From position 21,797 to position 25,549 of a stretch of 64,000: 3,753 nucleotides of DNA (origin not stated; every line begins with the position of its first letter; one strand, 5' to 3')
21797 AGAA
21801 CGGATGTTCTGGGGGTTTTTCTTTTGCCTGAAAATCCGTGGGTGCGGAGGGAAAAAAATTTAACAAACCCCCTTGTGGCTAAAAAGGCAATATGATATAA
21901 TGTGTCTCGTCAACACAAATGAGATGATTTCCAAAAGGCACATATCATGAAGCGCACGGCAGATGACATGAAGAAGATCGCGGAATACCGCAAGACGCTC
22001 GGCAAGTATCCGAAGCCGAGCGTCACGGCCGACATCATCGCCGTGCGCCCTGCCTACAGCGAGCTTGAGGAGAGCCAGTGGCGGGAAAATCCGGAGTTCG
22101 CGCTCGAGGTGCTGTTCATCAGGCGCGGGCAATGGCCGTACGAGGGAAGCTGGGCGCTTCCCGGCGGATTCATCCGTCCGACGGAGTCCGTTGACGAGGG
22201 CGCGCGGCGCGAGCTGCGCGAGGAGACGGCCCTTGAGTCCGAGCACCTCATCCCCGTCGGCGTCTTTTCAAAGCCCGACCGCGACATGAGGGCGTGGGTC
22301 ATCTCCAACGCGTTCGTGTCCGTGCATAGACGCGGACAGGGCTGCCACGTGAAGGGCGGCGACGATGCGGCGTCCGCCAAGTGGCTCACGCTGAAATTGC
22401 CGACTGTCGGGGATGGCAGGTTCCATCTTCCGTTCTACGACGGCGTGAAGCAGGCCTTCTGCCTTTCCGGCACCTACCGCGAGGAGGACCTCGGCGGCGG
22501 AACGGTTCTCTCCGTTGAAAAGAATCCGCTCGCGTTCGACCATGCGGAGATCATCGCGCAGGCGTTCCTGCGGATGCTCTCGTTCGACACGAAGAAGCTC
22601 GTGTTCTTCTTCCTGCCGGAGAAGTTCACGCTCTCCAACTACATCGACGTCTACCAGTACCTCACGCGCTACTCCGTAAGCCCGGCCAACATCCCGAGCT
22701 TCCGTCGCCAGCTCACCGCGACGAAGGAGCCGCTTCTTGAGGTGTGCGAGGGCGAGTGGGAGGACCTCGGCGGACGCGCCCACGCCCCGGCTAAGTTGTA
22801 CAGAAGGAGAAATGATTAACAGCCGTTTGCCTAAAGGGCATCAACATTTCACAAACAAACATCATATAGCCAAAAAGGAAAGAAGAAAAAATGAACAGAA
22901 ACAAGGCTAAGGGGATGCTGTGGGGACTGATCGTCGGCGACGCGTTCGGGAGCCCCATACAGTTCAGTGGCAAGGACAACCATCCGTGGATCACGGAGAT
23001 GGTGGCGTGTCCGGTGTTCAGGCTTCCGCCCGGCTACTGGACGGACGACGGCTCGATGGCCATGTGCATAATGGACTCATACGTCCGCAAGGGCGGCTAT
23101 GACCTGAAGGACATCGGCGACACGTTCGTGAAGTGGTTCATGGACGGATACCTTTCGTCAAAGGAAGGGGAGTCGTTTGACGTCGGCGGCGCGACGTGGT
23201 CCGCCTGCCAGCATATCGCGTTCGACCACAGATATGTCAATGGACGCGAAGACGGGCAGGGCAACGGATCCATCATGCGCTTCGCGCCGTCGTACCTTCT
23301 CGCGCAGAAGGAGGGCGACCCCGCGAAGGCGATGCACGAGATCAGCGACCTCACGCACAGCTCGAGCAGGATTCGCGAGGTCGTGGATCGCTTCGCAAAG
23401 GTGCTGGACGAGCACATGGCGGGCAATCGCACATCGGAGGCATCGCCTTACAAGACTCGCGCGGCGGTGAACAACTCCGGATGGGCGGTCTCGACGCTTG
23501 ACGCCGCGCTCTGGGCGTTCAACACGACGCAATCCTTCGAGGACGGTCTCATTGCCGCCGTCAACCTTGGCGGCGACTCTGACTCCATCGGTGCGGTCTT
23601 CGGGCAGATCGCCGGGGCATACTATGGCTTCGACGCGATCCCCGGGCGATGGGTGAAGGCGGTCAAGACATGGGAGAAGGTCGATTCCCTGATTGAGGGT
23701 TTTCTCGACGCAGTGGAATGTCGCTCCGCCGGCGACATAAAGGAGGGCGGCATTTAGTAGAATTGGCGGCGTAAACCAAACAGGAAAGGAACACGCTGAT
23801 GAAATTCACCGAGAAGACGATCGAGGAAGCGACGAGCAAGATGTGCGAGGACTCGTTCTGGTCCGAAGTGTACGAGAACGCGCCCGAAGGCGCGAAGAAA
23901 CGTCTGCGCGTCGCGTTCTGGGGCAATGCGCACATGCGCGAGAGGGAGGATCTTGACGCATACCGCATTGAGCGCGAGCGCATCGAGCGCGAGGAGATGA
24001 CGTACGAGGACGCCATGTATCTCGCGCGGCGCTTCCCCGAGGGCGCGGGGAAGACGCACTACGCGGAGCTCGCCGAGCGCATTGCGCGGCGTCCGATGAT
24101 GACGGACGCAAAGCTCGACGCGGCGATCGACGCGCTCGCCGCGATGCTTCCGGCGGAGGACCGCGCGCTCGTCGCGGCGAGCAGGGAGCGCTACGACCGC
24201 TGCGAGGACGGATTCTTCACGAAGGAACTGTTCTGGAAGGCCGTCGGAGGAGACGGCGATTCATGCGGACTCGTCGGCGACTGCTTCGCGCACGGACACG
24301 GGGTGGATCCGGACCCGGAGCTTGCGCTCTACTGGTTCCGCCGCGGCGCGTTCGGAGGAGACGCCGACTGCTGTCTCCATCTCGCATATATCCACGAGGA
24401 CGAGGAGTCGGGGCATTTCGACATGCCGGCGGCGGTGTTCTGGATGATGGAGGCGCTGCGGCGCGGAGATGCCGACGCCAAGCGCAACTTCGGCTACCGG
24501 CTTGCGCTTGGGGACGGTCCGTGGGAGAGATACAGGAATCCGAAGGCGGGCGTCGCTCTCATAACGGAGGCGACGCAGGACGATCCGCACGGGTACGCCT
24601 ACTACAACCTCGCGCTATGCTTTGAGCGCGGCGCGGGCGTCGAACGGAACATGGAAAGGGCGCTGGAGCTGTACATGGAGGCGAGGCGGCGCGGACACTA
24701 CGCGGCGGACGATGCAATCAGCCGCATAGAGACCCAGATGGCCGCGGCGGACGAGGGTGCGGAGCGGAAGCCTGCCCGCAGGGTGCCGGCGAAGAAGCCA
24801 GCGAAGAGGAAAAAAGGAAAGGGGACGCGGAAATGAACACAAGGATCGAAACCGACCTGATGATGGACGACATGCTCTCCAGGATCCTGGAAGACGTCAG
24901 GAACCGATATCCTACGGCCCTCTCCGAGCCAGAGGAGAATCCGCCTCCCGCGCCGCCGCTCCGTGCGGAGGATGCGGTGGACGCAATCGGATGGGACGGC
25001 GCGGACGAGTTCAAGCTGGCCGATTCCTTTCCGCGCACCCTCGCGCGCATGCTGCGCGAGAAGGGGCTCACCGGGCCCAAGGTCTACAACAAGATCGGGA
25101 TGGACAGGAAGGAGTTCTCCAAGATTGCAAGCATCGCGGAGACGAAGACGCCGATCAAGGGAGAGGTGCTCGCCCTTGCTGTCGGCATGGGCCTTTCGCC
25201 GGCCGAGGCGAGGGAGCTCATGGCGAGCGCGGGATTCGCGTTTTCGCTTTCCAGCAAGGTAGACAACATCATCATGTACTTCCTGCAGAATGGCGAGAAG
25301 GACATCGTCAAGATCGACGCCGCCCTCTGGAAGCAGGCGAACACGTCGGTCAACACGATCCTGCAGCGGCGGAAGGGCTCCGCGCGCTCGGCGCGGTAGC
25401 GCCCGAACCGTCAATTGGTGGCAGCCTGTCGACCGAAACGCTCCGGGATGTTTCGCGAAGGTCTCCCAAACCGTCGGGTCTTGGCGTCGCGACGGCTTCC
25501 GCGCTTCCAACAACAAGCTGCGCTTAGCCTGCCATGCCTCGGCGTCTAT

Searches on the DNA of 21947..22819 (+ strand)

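Call 111: search_rna_families(source=L025, start=4400, end=12000, threshold=evalue, max_evalue=1)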
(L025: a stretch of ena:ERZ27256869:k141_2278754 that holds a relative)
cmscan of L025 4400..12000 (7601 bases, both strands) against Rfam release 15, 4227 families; matches with E-value up to 1: 2.
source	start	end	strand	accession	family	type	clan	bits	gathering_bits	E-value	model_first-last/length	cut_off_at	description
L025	11661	11769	+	RF01725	SAM-I-IV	Cis-reg; riboswitch;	CL00012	48.2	41.1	1e-05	1-99/99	no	SAM-I/IV (S-adenosyl methionine) riboswitch aptamer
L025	6549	6655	+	RF01725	SAM-I-IV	Cis-reg; riboswitch;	CL00012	40.6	41.1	0.00049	1-99/99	no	SAM-I/IV (S-adenosyl methionine) riboswitch aptamer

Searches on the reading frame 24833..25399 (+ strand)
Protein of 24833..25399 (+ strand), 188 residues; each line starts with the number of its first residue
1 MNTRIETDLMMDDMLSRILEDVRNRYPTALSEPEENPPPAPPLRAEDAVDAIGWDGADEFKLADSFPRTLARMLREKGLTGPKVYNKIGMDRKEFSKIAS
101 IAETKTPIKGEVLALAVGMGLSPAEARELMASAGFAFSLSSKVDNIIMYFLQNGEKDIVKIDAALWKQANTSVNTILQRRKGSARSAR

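Call 11: search_protein_families(library=pfam, proteins=[window:24833-25399:+], max_evalue=0.01)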
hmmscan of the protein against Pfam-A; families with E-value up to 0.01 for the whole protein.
window:24833-25399:+ (188 aa): 0 families

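Call 36: search_protein_families(library=ncbifam, proteins=[window:24833-25399:+], max_evalue=0.01)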
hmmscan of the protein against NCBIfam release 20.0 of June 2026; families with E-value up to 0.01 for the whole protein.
window:24833-25399:+ (188 aa): 0 families

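Call 37: search_protein_families(library=phrogs, proteins=[window:24833-25399:+], max_evalue=0.01)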
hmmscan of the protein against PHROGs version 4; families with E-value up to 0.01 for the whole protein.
window:24833-25399:+ (188 aa): 1 family
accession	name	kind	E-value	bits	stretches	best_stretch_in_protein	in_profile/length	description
phrog_4031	-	unknown function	0.0022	17.5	1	65-165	518-618/626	-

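Call 42: find_homologous_proteins(query=window:24833-25399:+, max_evalue=0.001)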
Query window:24833-25399:+ (188 aa): 4 proteins with E <= 0.001 among 192 candidates.
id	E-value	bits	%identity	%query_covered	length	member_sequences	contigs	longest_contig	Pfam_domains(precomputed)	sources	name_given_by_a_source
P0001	2.2e-116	404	100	100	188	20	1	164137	-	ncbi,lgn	-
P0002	2.9e-69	250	67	96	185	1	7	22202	-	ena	-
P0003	1.9e-63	231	63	96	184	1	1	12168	-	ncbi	-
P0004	2.3e-60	221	59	98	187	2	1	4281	-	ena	-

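Call 43: find_encoding_contigs(protein=P0002, flank=10000, max_places=7)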
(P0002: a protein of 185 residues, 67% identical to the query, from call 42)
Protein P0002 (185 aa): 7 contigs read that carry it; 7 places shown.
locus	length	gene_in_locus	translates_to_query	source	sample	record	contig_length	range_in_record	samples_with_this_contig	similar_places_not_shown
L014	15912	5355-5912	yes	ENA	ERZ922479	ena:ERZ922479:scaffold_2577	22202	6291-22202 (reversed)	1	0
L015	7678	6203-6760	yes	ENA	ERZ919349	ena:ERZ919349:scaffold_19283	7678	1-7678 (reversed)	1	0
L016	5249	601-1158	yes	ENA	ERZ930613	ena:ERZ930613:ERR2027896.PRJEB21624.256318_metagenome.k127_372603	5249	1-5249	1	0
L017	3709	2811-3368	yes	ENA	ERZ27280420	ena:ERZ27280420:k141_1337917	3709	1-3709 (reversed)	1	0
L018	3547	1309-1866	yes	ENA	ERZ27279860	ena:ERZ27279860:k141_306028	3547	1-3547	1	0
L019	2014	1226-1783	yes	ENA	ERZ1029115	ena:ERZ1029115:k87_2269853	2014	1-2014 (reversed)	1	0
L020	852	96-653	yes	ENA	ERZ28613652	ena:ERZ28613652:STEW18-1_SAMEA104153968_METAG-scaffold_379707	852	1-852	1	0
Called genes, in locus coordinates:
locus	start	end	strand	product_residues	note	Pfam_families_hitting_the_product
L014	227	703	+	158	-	PF01928:CYTH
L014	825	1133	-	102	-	PF04221:RelB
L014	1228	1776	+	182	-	-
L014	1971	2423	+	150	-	-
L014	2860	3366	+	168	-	-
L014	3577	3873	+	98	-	-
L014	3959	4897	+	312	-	-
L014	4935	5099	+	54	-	-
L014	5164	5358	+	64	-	-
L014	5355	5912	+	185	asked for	-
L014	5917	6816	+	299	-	-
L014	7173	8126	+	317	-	PF00579:tRNA-synt_1b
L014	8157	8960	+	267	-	PF02616:SMC_ScpA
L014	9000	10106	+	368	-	-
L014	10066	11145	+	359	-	PF01476:LysM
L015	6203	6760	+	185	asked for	-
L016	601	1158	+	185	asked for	-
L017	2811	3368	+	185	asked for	-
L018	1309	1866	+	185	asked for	-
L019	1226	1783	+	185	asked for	-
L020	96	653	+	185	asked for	-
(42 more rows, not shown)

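Call 44: find_encoding_contigs(protein=P0003, flank=10000, max_places=4)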
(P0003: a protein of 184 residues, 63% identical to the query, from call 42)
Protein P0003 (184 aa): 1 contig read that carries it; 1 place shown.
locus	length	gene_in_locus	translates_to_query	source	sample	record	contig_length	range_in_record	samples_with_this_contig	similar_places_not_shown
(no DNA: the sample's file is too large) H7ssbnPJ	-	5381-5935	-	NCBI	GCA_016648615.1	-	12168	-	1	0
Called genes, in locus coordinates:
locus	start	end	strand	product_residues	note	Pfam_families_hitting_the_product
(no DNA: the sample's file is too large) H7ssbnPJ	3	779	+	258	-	?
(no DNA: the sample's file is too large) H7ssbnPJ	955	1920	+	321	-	-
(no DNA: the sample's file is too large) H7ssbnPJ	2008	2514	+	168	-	-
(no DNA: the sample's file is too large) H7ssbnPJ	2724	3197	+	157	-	-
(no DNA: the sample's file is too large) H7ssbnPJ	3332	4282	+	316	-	-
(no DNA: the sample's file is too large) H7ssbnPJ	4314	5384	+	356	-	PF08238:Sel1 (weak)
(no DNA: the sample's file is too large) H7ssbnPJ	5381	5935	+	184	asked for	-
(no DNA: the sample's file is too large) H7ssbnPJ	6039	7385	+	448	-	PF00709:Adenylsucc_synt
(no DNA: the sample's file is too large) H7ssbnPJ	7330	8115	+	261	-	PF01255:Prenyltransf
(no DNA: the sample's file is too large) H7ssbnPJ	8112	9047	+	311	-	PF01148:CTP_transf_1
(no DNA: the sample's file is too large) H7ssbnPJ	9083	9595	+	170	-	-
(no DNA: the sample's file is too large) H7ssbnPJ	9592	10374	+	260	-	PF00588:SpoU_methylase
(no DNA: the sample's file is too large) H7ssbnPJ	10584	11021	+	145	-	-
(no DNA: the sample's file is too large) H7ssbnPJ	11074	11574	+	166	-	PF14559:TPR_19 (faint), PF07719:TPR_2 (faint), PF07720:TPR_3 (faint)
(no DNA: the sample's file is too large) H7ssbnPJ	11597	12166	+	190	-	?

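Call 45: find_encoding_contigs(protein=P0004, flank=10000, max_places=4)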
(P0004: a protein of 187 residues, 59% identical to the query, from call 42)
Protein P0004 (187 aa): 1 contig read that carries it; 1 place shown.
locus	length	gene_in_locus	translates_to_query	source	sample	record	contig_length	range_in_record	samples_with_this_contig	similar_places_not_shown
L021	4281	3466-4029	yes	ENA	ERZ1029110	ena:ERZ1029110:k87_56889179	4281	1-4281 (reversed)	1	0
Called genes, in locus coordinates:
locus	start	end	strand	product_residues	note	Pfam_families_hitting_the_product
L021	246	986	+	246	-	-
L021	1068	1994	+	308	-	-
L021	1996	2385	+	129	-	PF08797:HIRAN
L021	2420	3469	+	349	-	PF08238:Sel1 (faint)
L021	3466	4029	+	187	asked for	-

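Call 48: search_solved_structures(query=window:24833-25399:+, max_evalue=10, show_alignments=2)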
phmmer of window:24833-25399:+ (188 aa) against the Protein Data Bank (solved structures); distinct sequences matched with E-value up to 10: 3.
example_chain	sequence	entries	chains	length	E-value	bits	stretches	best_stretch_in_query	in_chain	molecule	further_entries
7dss_3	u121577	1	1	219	2.2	11.4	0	91-144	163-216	VP3 of O-type FMDV capsid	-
4yxz_A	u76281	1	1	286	3.5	10.7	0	87-136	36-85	dTor_9x31L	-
5byo_A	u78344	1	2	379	4.2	10.5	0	87-136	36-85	dTor_12x31L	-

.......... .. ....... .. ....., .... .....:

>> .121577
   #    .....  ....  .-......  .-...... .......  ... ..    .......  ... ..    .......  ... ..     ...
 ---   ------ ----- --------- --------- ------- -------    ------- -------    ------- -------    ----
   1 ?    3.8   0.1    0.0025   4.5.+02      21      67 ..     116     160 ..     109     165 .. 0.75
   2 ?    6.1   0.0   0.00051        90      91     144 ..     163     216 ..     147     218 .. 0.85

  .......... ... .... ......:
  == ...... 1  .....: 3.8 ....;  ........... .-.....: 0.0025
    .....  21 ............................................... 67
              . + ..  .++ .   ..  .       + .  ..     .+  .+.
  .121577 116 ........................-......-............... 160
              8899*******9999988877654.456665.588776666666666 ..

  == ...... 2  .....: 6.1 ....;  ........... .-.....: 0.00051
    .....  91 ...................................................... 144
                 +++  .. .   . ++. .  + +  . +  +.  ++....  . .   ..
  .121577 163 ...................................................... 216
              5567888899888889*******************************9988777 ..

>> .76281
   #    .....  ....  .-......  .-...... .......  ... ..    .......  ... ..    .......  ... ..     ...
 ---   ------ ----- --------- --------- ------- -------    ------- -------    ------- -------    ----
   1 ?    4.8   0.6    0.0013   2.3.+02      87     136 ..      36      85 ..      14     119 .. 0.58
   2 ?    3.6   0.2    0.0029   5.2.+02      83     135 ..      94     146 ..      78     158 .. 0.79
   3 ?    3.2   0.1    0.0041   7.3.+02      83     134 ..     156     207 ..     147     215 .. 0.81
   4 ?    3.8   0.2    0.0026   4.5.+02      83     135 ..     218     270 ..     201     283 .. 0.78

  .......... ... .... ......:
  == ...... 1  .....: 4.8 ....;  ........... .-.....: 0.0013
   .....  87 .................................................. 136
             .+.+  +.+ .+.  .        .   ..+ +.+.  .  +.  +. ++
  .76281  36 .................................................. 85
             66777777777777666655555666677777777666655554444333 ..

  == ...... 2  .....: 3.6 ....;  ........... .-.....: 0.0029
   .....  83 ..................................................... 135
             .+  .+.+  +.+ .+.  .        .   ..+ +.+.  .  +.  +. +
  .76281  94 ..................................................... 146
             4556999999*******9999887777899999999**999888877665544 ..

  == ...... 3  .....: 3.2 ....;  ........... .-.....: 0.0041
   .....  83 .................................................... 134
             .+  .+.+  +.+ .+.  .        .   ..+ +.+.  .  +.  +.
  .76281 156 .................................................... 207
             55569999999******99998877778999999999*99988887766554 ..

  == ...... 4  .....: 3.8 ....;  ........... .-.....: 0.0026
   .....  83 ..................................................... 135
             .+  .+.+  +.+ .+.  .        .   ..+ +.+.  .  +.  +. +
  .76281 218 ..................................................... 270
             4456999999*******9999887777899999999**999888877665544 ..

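Call 49: search_protein_families(library=pfam, proteins=[window:24833-25399:+, P0002, P0003, P0004], max_evalue=10)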
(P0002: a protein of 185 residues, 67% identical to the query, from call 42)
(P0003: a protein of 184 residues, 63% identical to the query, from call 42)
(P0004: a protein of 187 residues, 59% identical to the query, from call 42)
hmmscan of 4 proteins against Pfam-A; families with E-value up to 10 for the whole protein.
window:24833-25399:+ (188 aa): 1 family
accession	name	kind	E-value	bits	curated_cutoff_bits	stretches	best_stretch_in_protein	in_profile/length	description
PF13560.12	HTH_31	-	0.1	13.3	27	1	70-129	6-64/64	Helix-turn-helix domain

P0002 (185 aa): 0 families

P0003 (184 aa): 0 families

P0004 (187 aa): 0 families

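Call 55: predict_structure(alignment_id=A1)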
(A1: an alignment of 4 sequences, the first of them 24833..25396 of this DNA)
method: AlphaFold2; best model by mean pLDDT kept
length: 188 residues; sequences in the alignment: 4
mean_pLDDT: 49.6   pTM: 0.43
mean pLDDT of the five models: 49.6, 47.1, 45.4, 44.6, 43.6
residues with pLDDT >= 90: 0; 70-90: 4; 50-70: 76; < 50: 108
segments of 3 or more residues with pLDDT < 50: 1-23, 25-38, 43-67, 69-81, 84-90, 100-105, 171-188
pLDDT, mean of each block of 10 residues (from residue 1): 33 42 38 44 47 38 44 48 47 51 53 60 67 61 65 63 58 41 40
secondary structure, 60 per line:
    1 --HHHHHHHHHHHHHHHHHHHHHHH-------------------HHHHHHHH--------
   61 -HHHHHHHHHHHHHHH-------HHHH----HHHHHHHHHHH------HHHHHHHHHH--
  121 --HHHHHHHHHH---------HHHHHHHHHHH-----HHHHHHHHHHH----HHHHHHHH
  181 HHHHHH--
elements in order: H3-25 H45-52 H62-76 H84-87 H92-102 H109-118 H123-132 H142-152 H158-168 H173-186

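Call 62: search_protein_representatives(alignment_id=A1)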
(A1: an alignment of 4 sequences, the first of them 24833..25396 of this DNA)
Query: 4 sequences, 188 profile positions. Proteins with E-value up to 0.001 (for the whole library): 5626; up to 1e-10: 3537; up to 1e-30: 2. The best 150 are listed.
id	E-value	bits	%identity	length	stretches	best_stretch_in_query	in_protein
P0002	1.0e-109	380.7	-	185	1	1-185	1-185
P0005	1.7e-44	168.0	-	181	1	1-181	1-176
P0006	8.0e-26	107.1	-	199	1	32-168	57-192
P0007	1.7e-25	106.1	-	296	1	64-169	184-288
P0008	3.1e-25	105.2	-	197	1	18-169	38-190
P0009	4.6e-25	104.7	-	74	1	124-187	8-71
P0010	6.4e-25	104.2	-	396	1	27-168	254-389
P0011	7.4e-25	104.0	-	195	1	63-169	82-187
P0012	1.1e-24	103.5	-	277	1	63-171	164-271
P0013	2.3e-24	102.4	-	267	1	66-168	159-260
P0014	2.5e-24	102.3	-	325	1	64-169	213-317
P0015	3.2e-24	101.9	-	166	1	66-168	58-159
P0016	3.2e-24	101.9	-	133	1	63-168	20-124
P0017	3.4e-24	101.8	-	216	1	64-170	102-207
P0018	3.6e-24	101.8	-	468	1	37-168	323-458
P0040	2.0e-23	99.3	-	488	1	67-168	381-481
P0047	2.8e-23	98.9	-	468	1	63-169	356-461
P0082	1.4e-22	96.6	-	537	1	64-168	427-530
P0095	1.9e-22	96.1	-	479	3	77-169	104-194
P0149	7.2e-22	94.2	-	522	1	64-168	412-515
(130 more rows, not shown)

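Call 63: search_protein_families(library=pfam, proteins=[P0006, P0007, P0010, P0014, P0018, P0040, P0047, P0082, P0095, P0149], max_evalue=0.01)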
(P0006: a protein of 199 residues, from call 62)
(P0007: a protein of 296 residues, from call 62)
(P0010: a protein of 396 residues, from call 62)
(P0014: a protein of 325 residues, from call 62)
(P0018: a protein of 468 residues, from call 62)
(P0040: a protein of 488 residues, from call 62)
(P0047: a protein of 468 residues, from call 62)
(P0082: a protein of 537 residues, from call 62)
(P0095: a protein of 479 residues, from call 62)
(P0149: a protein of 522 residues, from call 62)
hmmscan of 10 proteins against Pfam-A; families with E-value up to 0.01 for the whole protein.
P0006 (199 aa): 0 families

P0007 (296 aa): 1 family
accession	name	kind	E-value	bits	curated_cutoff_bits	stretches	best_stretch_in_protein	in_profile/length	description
PF01661.27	Macro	-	1.7e-07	31.7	22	1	67-102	83-118/118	Macro domain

P0010 (396 aa): 4 families
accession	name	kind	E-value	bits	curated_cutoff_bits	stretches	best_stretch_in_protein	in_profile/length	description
PF01661.27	Macro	-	1.5e-26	93.1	22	1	19-131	1-117/118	Macro domain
PF01381.28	HTH_3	-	0.00098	19.6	23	1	297-348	4-54/55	Helix-turn-helix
PF13443.12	HTH_26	-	0.0019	18.9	22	1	294-348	2-56/63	Cro/C1-type HTH DNA-binding domain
PF13560.12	HTH_31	-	0.006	17.3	27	0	299-351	11-63/64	Helix-turn-helix domain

P0014 (325 aa): 1 family
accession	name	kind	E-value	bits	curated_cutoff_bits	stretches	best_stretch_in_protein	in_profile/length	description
PF01661.27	Macro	-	8e-28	97.2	22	1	24-130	7-118/118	Macro domain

P0018 (468 aa): 1 family
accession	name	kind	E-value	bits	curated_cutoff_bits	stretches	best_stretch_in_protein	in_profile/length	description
PF01661.27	Macro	-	7.2e-40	136.1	22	1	19-132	1-118/118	Macro domain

P0040 (488 aa): 4 families
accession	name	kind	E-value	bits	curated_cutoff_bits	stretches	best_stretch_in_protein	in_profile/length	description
PF01661.27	Macro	-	8.9e-28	97.1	22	1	10-122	1-117/118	Macro domain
PF13443.12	HTH_26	-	4e-05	24.2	22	1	386-440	2-56/63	Cro/C1-type HTH DNA-binding domain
PF01381.28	HTH_3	-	0.00011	22.6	23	1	389-440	4-54/55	Helix-turn-helix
PF13560.12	HTH_31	-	0.0008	20.1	27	1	391-444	11-64/64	Helix-turn-helix domain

P0047 (468 aa): 3 families
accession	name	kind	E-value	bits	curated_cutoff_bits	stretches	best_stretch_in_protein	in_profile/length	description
PF01661.27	Macro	-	9.1e-40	135.7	22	1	19-132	1-118/118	Macro domain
PF13560.12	HTH_31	-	0.0052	17.5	27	0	365-419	6-60/64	Helix-turn-helix domain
PF12764.12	Gly-rich_Ago1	-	0.0098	17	25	0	261-364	5-102/108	Glycine-rich region of argonaut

P0082 (537 aa): 2 families
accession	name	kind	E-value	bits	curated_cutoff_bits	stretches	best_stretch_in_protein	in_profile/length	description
PF01661.27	Macro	-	2.1e-26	92.6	22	1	20-131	2-117/118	Macro domain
PF13443.12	HTH_26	-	0.00071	20.2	22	1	436-489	3-56/63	Cro/C1-type HTH DNA-binding domain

P0095 (479 aa): 5 families
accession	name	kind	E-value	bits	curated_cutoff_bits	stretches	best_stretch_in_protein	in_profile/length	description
PF01381.28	HTH_3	-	6.3e-10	39.4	23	1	104-144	6-45/55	Helix-turn-helix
PF13592.12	HTH_33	-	1.1e-06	28.6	25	0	285-310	13-38/60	Winged helix-turn helix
PF12844.13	HTH_19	-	8e-05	22.9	30.2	0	99-144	4-48/64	Helix-turn-helix domain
PF04435.23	SPK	-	0.00052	20.6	22.1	0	236-323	14-97/104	Domain of unknown function (DUF545)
PF13560.12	HTH_31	-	0.0023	18.6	27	0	95-156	2-63/64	Helix-turn-helix domain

P0149 (522 aa): 4 families
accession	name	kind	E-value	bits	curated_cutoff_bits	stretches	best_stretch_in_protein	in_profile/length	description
PF01661.27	Macro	-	5.1e-30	104.3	22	1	19-127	1-113/118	Macro domain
PF13443.12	HTH_26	-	0.0025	18.4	22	1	420-474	2-56/63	Cro/C1-type HTH DNA-binding domain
PF12773.13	DZR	-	0.0064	17.1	27.3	0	292-315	14-36/45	Double zinc ribbon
PF13560.12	HTH_31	-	0.0097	16.6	27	0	422-476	8-62/64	Helix-turn-helix domain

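Call 75: search_dna_similar(query=window:24833-25396:+, collection=phages, mode=protein, max_evalue=0.001, max_rows=10)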
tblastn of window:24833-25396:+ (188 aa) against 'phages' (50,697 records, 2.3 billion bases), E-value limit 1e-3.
Records with a match: 2; places in all: 2; records where one place covers at least 80% of the query: 0.
Best place of each record, by identity: <60% 2.
By first word of the organism name: Bacteriophage 1; phage 1.
By host as written in the record: - 2.
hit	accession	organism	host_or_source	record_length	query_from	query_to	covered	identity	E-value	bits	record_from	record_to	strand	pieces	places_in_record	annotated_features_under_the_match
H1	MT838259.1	Bacteriophage sp.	human fecal samples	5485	64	166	55%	41.7%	9e-15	77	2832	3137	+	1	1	record has no annotation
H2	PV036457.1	phage IMGVR 15682261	human feces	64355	62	167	56%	38.7%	3e-13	73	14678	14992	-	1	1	hypothetical protein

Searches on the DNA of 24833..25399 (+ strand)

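Call 90: search_rna_families(source=L014, start=1, end=7400, threshold=evalue, max_evalue=0.1)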
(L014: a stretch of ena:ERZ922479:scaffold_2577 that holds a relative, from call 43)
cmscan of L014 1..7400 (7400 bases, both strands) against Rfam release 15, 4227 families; matches with E-value up to 0.1: 0.
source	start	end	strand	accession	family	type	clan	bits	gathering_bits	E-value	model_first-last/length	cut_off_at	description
